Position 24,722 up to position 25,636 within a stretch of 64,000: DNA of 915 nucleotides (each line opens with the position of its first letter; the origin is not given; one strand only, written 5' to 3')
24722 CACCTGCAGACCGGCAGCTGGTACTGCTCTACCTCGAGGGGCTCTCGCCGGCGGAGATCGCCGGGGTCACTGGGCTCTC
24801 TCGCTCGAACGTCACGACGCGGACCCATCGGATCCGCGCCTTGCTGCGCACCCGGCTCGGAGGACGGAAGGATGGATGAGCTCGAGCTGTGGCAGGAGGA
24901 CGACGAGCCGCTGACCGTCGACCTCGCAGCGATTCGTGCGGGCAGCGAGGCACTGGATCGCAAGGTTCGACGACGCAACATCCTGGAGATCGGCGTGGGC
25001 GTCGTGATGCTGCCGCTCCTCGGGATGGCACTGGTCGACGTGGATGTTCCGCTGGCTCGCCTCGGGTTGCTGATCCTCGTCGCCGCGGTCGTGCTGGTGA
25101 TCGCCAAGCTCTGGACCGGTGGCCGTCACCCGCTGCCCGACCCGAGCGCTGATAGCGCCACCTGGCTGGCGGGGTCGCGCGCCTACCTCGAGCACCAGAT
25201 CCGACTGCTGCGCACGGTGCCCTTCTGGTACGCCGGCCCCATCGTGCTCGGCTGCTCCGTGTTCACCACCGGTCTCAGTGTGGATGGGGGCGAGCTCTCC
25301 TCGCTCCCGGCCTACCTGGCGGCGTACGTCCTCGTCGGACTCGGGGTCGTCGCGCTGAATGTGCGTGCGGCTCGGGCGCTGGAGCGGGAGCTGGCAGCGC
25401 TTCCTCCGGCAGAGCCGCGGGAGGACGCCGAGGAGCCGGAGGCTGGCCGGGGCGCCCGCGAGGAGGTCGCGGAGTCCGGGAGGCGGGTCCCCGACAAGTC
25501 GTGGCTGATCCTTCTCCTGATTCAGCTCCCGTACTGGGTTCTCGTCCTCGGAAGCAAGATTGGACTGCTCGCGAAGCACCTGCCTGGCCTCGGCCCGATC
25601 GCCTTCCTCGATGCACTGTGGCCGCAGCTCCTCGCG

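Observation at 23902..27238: ECF sigma factor sandwiched between two paralogous 4-TM modules, one fused to an LtaS-type sulfatase-fold enzyme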

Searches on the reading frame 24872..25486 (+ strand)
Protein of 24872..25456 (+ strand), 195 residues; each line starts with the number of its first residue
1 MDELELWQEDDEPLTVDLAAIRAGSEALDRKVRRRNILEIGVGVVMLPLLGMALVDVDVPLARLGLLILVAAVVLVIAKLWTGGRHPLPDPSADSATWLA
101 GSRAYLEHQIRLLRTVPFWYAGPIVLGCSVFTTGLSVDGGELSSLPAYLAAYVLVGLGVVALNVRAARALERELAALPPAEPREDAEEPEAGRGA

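Call 8: find_homologous_proteins(query=window:24872-25456:+, max_evalue=0.01)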
Query window:24872-25456:+ (195 aa): 1 proteins with E <= 0.01 among 7726 candidates.
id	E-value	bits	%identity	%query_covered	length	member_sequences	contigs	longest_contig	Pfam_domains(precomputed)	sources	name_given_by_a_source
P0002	2.5e-9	55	32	85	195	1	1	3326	-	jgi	-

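Call 12: find_encoding_contigs(protein=P0002, flank=10000)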
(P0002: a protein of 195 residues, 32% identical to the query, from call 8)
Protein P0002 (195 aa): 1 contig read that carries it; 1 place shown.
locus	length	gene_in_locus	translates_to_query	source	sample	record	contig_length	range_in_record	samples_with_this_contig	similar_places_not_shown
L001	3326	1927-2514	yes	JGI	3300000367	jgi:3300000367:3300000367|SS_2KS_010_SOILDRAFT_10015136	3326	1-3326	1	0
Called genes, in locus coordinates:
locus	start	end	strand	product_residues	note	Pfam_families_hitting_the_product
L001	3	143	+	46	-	?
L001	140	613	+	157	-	-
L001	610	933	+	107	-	PF13601:HTH_34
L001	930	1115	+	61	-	-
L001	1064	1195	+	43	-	-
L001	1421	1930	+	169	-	PF04542:Sigma70_r2, PF08281:Sigma70_r4_2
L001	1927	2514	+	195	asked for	-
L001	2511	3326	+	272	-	?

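Call 50: find_related_loci(query=A3, collection=genome_contigs, flank=3000)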
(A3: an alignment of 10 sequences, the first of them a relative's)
Query A3 (195 aa) in genome_contigs; peptide patterns used: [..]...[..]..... (x = any residue, [..] = any of these).
116 stretches matched a pattern; 52 encode a relative of the query (tblastn E <= 1e-3); 52 distinct loci.
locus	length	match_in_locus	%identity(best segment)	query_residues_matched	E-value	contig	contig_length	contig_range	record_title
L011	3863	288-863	53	1-191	4e-50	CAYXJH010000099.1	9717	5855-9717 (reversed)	MAG TPA_asm: uncultured Gemmatimonadaceae bacterium isolate SRP217488_co1_29 genome assembly, contig: NODE_5905_length_9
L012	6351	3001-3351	68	78-194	2e-44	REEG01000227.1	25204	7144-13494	MAG: Gemmatimonadales bacterium isolate PLM2.Bin20 NODE_2114_length_25204_cov_29.3765, whole genome shotgun sequence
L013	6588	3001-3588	40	1-194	1e-35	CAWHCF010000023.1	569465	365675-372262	MAG: uncultured Acidobacteriota bacterium isolate MFD00962.bin.2.24 genome assembly, contig: contig_41869, whole genome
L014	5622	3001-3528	47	13-191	2e-35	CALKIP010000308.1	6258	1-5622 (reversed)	MAG TPA_asm: uncultured bacterium isolate SRR6713625_bin.14_CONCOCT_v1.1_MAG genome assembly, contig: ERZ794971.7368, wh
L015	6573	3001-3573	44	1-192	8e-35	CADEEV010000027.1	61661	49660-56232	MAG: uncultured Acidobacteria bacterium isolate Acidobacteria sp. RBC046 genome assembly, contig: MAG046_27, whole genom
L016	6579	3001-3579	36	1-194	4e-32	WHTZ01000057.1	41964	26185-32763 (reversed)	MAG: Luteitalea sp. isolate Dino_bin50 NODE_57_length_41964_cov_59.282970, whole genome shotgun sequence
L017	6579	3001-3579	37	1-194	1e-31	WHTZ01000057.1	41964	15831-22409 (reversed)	MAG: Luteitalea sp. isolate Dino_bin50 NODE_57_length_41964_cov_59.282970, whole genome shotgun sequence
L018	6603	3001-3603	35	1-194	1e-30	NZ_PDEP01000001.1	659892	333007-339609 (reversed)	Longimonas halophila strain KCTC 42399 Longimonas_halophila_contig_00001, whole genome shotgun sequence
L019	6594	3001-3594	33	1-195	9e-31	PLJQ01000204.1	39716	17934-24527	MAG: Limisphaerales bacterium isolate palsa_1396 73.20110800_P1M.49_contig_2384, whole genome shotgun sequence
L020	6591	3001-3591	36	1-195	1e-30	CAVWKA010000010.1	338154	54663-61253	MAG: uncultured Verrucomicrobiae bacterium isolate MFD05512.bin.2.55 genome assembly, contig: contig_2286, whole genome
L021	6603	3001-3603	34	1-195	2e-28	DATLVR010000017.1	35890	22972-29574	MAG TPA_asm: Verrucomicrobiia bacterium isolate SMAG_U13197 k141_240975, whole genome shotgun sequence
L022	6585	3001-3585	39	3-195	3e-27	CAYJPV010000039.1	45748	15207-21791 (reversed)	MAG TPA_asm: uncultured Vicinamibacterales bacterium isolate ERP124720_co1_132 genome assembly, contig: NODE_1134_length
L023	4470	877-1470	38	1-191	2e-26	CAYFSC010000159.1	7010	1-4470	MAG TPA_asm: uncultured Rhodothermales bacterium isolate ERP107533_co1_177 genome assembly, contig: NODE_13098_length_70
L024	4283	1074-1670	35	1-192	9e-26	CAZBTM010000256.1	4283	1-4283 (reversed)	MAG TPA_asm: uncultured Rhodothermales bacterium isolate binchicken_co405_30 genome assembly, contig: NODE_31952_length_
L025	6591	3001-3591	32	1-195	8e-26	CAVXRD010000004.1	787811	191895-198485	MAG: uncultured Verrucomicrobiae bacterium isolate MFD09671.bin.1.3 genome assembly, contig: contig_57482, whole genome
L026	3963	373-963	33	1-195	2e-25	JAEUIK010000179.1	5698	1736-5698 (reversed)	MAG: Planctomycetaceae bacterium isolate new MAG-41 k141_2177973, whole genome shotgun sequence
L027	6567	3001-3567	33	1-187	7e-25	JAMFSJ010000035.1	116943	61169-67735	MAG: Methylacidimicrobium fagopyrum isolate NGEE_A_bin29 k127_737839, whole genome shotgun sequence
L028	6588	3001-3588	34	1-195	2e-25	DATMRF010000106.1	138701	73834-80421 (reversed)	MAG TPA_asm: Candidatus Acidoferrum sp. isolate SMAG_U12948 k141_4551958, whole genome shotgun sequence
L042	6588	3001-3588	30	1-195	3e-22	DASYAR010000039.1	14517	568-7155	MAG TPA_asm: Planctomycetaceae bacterium isolate SMAG_U4886 k141_1721964, whole genome shotgun sequence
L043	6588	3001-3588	30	1-195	5e-22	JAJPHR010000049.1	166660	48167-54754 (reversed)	MAG: Verrucomicrobia bacterium isolate Centralia_MAG_180 k107_5775898, whole genome shotgun sequence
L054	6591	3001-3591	30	1-195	1e-17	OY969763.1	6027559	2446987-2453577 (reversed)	MAG: uncultured Verrucomicrobiae bacterium isolate MFD04967.bin.c.2 genome assembly, chromosome: 1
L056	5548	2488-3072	28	1-188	7e-16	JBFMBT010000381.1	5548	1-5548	MAG: Verrucomicrobiota bacterium isolate MAG171 MAG171_381, whole genome shotgun sequence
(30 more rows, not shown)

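Call 67: search_protein_families(library=pfam, proteins=[L019:3001-4698:+, L020:3001-4122:+, L021:3001-4563:+, L026:373-1878:+, L027:3001-4737:+, L028:3001-4104:+, L042:3001-4527:+, L043:3001-5319:+, L054:3001-4713:+, L056:2488-5379:+], max_evalue=0.001)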
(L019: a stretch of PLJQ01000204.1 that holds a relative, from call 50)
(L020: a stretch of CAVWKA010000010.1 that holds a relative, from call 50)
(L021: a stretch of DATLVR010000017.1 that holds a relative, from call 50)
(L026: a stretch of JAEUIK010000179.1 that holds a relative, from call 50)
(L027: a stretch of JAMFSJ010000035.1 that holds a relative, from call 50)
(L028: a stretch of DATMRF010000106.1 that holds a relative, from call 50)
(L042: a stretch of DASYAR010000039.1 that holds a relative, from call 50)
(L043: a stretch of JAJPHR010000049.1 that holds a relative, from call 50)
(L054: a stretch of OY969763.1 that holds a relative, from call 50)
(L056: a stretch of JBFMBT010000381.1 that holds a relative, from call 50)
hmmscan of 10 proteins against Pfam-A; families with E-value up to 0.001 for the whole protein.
L019:3001-4698:+ (566 aa): 1 family
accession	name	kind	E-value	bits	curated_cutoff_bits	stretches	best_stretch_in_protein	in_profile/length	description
PF13026.12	DUF3887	-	9.3e-09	36.3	31.8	1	289-373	3-90/91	Protein of unknown function (DUF3887)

L020:3001-4122:+ (374 aa): 0 families

L021:3001-4563:+ (521 aa): 1 family
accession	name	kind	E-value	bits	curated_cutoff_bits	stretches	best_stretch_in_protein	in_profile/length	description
PF13026.12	DUF3887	-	2.5e-05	25.3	31.8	1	289-373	3-90/91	Protein of unknown function (DUF3887)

L026:373-1878:+ (502 aa): 1 family
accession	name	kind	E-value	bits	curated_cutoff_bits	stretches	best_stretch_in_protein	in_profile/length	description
PF13026.12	DUF3887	-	0.00011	23.3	31.8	1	283-335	1-53/91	Protein of unknown function (DUF3887)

L027:3001-4737:+ (579 aa): 1 family
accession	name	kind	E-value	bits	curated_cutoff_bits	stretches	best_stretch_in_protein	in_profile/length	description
PF00144.29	Beta-lactamase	-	5.6e-53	180.7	27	1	240-559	3-313/329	Beta-lactamase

L028:3001-4104:+ (368 aa): 0 families

L042:3001-4527:+ (509 aa): 1 family
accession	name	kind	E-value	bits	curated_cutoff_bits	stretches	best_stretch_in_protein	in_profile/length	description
PF13026.12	DUF3887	-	3e-06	28.2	31.8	1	282-368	1-90/91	Protein of unknown function (DUF3887)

L043:3001-5319:+ (773 aa): 1 family
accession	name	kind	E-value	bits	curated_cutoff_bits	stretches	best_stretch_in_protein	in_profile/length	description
PF00144.29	Beta-lactamase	-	6.6e-58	196.9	27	1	426-755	2-316/329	Beta-lactamase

L054:3001-4713:+ (571 aa): 2 families
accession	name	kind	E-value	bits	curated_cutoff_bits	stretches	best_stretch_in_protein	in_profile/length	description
PF01551.29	Peptidase_M23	-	5e-15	55.9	28.7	1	439-530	12-89/96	Peptidase family M23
PF13375.12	RnfC_N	-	0.00035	21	25.6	0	492-515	40-63/101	RnfC Barrel sandwich hybrid domain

L056:2488-5379:+ (964 aa): 1 family
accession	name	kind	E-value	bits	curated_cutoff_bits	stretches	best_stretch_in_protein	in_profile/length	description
PF00144.29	Beta-lactamase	-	5.3e-127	424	27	2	259-580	1-319/329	Beta-lactamase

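Call 78: search_protein_families(library=pfam, alignment_id=A6, max_evalue=0.001)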
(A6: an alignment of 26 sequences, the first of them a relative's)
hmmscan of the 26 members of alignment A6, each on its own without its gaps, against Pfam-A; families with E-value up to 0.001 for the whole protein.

A. member 1, L019:3001-4698:+ (566 aa): 1 family
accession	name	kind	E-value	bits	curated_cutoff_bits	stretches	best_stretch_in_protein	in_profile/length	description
PF13026.12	DUF3887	-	9.3e-09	36.3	31.8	1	289-373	3-90/91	Protein of unknown function (DUF3887)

B. families by the number of members that match (of 26 scanned): 4 families
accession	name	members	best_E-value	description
PF13026.12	DUF3887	13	4.2e-10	Protein of unknown function (DUF3887)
PF00144.29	Beta-lactamase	4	5.3e-127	Beta-lactamase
PF01551.29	Peptidase_M23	1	5e-15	Peptidase family M23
PF13375.12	RnfC_N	1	0.00035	RnfC Barrel sandwich hybrid domain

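Call 79: predict_structure(alignment_id=A5)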
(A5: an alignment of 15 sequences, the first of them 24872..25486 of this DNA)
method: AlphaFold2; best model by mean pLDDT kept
length: 205 residues; sequences in the alignment: 15
mean_pLDDT: 84.1   pTM: 0.71
mean pLDDT of the five models: 84.1, 82.5, 82.3, 81.6, 80.6
residues with pLDDT >= 90: 104; 70-90: 62; 50-70: 28; < 50: 11
segments of 3 or more residues with pLDDT < 50: 1-6, 8-11
pLDDT, mean of each block of 10 residues (from residue 1): 47 65 86 91 96 96 97 95 86 88 91 89 95 89 90 93 92 87 57 62 68
secondary structure, 60 per line:
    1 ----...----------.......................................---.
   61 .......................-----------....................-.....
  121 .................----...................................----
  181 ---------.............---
elements in order: H18-56 H60-83 H95-114 H116-137 H142-176 H190-202

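Call 82: fold_search(model_id=the predicted structure, library=pdb)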
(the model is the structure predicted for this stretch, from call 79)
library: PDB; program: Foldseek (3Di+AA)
matches with E <= 10: 551; with E <= 0.001: 0
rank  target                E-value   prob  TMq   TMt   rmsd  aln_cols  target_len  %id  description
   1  4atm                  9.1e-02  0.84  0.30  0.28  31.2       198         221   15  Crystal structure of the BAR domain of human Amphiphysin, isoform 1 at 1.8 Angstrom resolution featuring increased order (released 2012-05-30)
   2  7uw9_c                2.9e-01  0.84  0.32  0.36   7.4       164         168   14  Citrus V-ATPase State 1, H in contact with subunit a (released 2022-07-06)
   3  9tbd_A                3.8e-01  0.75  0.28  0.21  19.4       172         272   12  Cryo-EM structure of the light-driven sodium pump ErNaR in the pentameric form (released 2025-12-17)
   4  4bem_J                4.2e-01  0.80  0.34  0.36   7.7       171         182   15  Crystal structure of the F-type ATP synthase c-ring from Acetobacterium woodii. (released 2014-03-26)
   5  3sog                  4.2e-01  0.41  0.28  0.29  30.3       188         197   16  Crystal structure of the BAR domain of human Amphiphysin, isoform 1 (released 2011-07-13)
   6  7uw9_i                4.4e-01  0.75  0.29  0.36   8.6       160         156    9  Citrus V-ATPase State 1, H in contact with subunit a (released 2022-07-06)
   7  3zc0_A                4.4e-01  0.20  0.17  0.18  21.0       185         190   13  Structure of AfC3PO - duplex RNA complex (released 2013-01-23)
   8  4avm                  4.6e-01  0.38  0.27  0.25  31.4       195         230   11  Crystal structure of the N-BAR domain of human bridging integrator 2. (released 2012-06-20)
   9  1x90_A                4.9e-01  0.97  0.34  0.45   7.7       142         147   10  Crystal structure of mutant form B of a pectin methylesterase inhibitor from Arabidopsis (released 2004-12-28)
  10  4xtl                  4.9e-01  0.72  0.29  0.23  17.3       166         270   12  Crystal structure of the light-driven sodium pump KR2 in the monomeric blue form, pH 4.3 (released 2015-04-01)
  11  3a7k_A                5.6e-01  0.51  0.26  0.21  19.6       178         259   12  Crystal structure of halorhodopsin from Natronomonas pharaonis (released 2009-12-15)
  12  5vjs                  5.9e-01  0.94  0.47  0.48   6.6       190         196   12  De Novo Photosynthetic Reaction Center Protein Equipped with Heme B, a synthetic Zn porphyrin, and Zn(II) cations (released 2018-04-25)
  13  3abw_A                5.9e-01  0.23  0.20  0.16  21.1       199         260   11  Crystal structure of pharaonis halorhodopsin in complex with azide ion (released 2011-02-02)
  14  8qle                  6.2e-01  0.63  0.28  0.22  19.4       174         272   14  Crystal structure of the light-driven sodium pump ErNaR in the monomeric form at pH 4.6 (released 2024-04-24)
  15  3zc0_B                6.8e-01  0.16  0.17  0.18  21.3       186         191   13  Structure of AfC3PO - duplex RNA complex (released 2013-01-23)
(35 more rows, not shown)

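Call 106: search_protein_families(library=pfam, alignment_id=A9, max_evalue=0.00001)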
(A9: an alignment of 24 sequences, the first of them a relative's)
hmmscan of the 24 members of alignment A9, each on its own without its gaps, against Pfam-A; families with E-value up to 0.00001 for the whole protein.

A. member 1, L001:2511-3326:+ (272 aa): 1 family
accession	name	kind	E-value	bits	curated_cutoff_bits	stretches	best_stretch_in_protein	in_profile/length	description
PF00144.29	Beta-lactamase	-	4.9e-40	138.1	27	1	31-264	2-233/329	Beta-lactamase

B. families by the number of members that match (of 24 scanned): 16 families
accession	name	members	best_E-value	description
PF00144.29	Beta-lactamase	12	4.6e-69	Beta-lactamase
PF11954.13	DUF3471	6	4.1e-23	Domain of unknown function (DUF3471)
PF12704.14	MacB_PCD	2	2.8e-33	MacB-like periplasmic core domain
PF02687.27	FtsX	2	8.5e-30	FtsX-like permease C-terminal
PF01551.29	Peptidase_M23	2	9.1e-16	Peptidase family M23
PF00343.26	Phosphorylase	1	0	Carbohydrate phosphorylase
PF01078.27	Mg_chelatase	1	2.5e-93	Magnesium chelatase, subunit ChlI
PF13541.12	ChlI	1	2.6e-42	Subunit ChlI of Mg-chelatase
PF01554.23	MatE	1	5.9e-36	MatE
PF13335.12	Mg_chelatase_C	1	1.4e-31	Magnesium chelatase, subunit ChlI C-terminal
PF04055.27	Radical_SAM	1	7e-25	Radical SAM superfamily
PF13026.12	DUF3887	1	3.3e-12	Protein of unknown function (DUF3887)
PF00493.29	MCM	1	2.5e-09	MCM P-loop domain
PF07728.20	AAA_5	1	5.5e-09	AAA domain (dynein-related subfamily)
PF13353.11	Fer4_12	1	2.7e-06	4Fe-4S single cluster domain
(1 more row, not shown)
